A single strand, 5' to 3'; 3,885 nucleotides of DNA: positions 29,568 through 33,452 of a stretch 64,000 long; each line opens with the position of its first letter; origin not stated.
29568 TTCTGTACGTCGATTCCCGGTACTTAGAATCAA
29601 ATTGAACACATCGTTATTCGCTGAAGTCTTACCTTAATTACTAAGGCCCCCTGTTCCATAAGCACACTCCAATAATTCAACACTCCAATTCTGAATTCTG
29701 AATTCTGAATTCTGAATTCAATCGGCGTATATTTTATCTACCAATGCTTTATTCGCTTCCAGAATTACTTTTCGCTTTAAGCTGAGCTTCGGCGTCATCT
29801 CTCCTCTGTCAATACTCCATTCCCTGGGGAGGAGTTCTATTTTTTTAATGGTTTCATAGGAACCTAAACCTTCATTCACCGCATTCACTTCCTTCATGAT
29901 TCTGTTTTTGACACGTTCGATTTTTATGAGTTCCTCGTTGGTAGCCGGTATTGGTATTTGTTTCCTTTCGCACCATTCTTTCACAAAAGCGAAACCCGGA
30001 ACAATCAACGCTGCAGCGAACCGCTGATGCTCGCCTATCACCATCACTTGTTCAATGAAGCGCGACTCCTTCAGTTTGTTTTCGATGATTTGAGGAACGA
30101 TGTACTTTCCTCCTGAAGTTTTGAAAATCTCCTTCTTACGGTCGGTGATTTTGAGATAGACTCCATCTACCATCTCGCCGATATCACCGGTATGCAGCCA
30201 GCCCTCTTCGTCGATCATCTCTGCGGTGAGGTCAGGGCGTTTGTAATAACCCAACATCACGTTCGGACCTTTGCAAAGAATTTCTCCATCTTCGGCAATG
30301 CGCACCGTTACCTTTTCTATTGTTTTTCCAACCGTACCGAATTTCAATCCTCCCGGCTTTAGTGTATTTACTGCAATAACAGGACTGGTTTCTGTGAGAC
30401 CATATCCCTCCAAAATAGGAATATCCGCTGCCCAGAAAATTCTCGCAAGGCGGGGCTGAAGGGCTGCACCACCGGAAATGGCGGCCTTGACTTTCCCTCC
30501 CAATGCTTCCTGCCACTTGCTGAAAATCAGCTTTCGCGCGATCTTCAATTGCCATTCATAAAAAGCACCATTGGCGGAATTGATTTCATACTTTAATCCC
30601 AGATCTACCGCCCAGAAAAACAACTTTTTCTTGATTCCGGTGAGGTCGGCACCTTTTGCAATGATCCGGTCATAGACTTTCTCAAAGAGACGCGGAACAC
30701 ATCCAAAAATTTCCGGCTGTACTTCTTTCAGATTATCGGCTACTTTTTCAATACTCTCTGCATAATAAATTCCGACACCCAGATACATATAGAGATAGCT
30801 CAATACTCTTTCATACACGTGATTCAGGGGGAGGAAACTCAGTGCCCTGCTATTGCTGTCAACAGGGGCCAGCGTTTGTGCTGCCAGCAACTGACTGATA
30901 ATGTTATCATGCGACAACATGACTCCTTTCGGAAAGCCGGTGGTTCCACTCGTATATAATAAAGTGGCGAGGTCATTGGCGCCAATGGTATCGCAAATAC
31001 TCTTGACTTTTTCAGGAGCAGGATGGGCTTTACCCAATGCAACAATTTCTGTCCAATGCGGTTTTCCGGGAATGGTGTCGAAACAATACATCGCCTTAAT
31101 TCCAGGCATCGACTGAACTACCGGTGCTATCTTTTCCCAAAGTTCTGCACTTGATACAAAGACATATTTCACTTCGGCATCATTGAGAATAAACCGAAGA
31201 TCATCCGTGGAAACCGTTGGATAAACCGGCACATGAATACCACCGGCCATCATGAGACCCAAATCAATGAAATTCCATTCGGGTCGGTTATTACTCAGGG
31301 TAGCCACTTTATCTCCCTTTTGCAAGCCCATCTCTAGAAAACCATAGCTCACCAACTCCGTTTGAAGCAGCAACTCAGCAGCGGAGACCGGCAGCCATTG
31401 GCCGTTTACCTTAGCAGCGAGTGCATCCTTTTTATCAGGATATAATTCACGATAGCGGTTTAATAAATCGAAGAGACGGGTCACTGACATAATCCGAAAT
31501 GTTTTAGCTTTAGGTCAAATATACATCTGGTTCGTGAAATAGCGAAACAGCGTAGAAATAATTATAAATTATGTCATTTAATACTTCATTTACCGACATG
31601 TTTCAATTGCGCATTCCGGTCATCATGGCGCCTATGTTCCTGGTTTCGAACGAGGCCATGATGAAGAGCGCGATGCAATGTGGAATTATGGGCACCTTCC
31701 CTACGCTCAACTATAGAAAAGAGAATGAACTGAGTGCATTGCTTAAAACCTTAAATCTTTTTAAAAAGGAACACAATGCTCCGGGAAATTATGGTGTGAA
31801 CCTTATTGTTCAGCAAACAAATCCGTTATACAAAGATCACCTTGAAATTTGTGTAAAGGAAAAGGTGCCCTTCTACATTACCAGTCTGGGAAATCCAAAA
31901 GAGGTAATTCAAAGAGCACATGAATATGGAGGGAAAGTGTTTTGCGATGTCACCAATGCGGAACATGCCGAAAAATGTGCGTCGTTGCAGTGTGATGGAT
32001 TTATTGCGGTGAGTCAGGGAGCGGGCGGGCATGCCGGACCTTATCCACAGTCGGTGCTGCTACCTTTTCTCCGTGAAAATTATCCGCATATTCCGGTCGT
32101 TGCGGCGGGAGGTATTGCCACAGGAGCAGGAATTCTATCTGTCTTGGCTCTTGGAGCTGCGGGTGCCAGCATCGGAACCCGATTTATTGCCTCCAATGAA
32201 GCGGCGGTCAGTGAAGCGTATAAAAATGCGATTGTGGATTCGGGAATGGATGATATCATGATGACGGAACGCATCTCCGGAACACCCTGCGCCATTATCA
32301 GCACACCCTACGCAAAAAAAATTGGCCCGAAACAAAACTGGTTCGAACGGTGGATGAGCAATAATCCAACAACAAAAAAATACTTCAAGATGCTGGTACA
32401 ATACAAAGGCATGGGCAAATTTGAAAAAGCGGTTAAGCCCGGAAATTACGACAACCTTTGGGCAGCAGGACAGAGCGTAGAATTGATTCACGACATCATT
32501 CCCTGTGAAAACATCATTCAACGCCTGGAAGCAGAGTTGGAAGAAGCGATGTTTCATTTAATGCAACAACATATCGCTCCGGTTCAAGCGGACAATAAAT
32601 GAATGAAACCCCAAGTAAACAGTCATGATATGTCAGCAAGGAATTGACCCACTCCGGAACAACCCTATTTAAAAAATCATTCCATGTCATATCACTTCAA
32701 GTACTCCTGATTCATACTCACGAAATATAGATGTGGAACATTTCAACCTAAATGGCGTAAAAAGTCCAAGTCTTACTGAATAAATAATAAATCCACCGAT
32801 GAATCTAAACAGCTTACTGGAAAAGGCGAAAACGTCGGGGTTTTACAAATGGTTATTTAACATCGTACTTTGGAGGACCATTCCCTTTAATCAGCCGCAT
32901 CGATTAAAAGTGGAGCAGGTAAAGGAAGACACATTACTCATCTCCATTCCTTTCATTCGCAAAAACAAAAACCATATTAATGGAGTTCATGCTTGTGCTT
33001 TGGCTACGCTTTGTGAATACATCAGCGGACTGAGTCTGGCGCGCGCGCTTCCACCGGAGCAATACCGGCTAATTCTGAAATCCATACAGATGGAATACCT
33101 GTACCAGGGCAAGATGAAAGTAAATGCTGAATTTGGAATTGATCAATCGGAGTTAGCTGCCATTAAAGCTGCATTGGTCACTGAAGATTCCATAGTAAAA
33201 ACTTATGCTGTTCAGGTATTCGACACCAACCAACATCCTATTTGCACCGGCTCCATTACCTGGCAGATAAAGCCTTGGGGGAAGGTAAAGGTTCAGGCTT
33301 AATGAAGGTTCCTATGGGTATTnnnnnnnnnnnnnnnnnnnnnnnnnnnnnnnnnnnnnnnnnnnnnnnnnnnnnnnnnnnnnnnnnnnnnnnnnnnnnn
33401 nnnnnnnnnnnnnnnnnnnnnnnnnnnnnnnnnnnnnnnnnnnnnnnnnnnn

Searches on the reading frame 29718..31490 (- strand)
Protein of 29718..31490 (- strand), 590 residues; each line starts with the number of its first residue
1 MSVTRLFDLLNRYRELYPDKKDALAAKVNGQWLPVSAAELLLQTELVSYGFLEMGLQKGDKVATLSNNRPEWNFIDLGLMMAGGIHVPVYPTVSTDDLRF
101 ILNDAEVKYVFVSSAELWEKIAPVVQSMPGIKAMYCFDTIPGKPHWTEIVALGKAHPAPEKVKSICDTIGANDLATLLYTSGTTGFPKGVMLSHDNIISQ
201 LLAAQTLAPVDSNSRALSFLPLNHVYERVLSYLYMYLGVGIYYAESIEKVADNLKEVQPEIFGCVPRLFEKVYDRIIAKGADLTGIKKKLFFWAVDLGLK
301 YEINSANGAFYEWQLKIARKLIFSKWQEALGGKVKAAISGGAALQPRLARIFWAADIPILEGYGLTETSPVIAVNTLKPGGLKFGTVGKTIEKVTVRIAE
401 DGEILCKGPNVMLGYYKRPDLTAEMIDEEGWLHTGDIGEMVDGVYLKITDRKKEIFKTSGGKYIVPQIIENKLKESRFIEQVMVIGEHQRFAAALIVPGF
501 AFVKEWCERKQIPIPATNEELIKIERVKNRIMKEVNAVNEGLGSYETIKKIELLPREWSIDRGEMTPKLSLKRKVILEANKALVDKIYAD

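Call 12: search_protein_families(library=pfam, proteins=[window:29718-31490:-], max_evalue=0.01)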
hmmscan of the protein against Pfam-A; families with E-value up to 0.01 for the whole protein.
window:29718-31490:- (590 aa): 2 families
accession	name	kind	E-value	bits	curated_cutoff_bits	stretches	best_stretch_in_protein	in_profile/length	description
PF00501.34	AMP-binding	-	1.6e-67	228.4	29.9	1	23-416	13-384/384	AMP-binding enzyme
PF23562.2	AMP-binding_C_3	-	1.1e-08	35.9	20.8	1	458-589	6-121/124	AMP-binding enzyme C-terminal domain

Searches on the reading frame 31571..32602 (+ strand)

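Call 12: search_protein_families(library=pfam, proteins=[window:31571-32602:+], max_evalue=0.01)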
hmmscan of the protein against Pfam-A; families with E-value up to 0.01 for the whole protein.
window:31571-32602:+ (343 aa): 4 families
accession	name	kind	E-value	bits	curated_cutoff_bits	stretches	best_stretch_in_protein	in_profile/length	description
PF03060.21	NMO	-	6e-34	118.4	28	1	74-320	98-329/331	Nitronate monooxygenase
PF01070.24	FMN_dh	-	1.1e-05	25.2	24.9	1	127-215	226-315/350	FMN-dependent dehydrogenase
PF00478.31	IMPDH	-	0.00014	21.4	25.6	1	3-204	23-238/345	IMP dehydrogenase / GMP reductase domain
PF01180.27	DHO_dh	-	0.00087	19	27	1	149-215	212-282/291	Dihydroorotate dehydrogenase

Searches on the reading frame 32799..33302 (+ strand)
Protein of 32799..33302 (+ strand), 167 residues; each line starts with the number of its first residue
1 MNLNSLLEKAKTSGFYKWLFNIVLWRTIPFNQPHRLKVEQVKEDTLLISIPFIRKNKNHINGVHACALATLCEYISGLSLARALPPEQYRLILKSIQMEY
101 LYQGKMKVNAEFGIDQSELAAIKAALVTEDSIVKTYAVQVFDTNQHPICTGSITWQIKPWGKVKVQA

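Call 12: search_protein_families(library=pfam, proteins=[window:32799-33302:+], max_evalue=0.01)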
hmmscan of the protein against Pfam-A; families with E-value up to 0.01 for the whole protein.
window:32799-33302:+ (167 aa): 1 family
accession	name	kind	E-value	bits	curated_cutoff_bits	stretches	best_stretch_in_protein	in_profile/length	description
PF14539.12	DUF4442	-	1.4e-17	64.5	25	1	17-157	2-132/132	Domain of unknown function (DUF4442)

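Call 40: find_related_loci(query=window:32799-33302:+, collection=metagenome_contigs, flank=10000)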
Query window:32799-33302:+ (167 aa) in metagenome_contigs; peptide patterns used: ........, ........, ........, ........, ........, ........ (x = any residue, [..] = any of these).
176 stretches matched a pattern; 11 encode a relative of the query (tblastn E <= 1e-3); 11 distinct loci.
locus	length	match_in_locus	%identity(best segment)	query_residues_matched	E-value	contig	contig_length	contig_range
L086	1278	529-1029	92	1-167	5e-115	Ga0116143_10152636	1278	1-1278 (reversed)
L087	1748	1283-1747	66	1-155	4e-74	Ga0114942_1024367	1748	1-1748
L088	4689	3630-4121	59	1-164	2e-66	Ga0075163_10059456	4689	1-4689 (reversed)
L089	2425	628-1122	52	1-165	7e-58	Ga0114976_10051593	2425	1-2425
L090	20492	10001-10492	52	2-164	5e-55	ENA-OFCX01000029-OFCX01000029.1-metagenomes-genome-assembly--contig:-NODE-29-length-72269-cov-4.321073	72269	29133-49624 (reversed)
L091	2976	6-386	61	38-164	1e-52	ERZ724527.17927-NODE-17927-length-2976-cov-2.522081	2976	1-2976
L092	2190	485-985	47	1-166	2e-51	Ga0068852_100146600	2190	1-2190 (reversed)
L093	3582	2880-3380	44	1-166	5e-41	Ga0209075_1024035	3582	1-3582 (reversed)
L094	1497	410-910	39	1-166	5e-37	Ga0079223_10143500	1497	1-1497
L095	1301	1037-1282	63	1-82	2e-33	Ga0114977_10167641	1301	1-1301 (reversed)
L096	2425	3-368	43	46-166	2e-29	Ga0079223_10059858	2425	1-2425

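Call 47: search_protein_families(library=pfam, proteins=[L091:405-1301:-], max_evalue=0.1)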
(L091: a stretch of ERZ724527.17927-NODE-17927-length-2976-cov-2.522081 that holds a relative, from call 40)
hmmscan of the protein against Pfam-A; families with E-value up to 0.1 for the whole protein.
L091:405-1301:- (298 aa): 3 families
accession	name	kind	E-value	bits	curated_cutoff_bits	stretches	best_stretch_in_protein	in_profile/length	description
PF13621.12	Cupin_8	-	2.8e-29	103.2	27.4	1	26-245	3-242/252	Cupin-like domain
PF02373.28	JmjC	-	4.8e-08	33.9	24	1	143-248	4-113/114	JmjC domain, hydroxylase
PF08007.18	JmjC_2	-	0.00016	21.7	22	1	153-248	40-118/127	JmjC domain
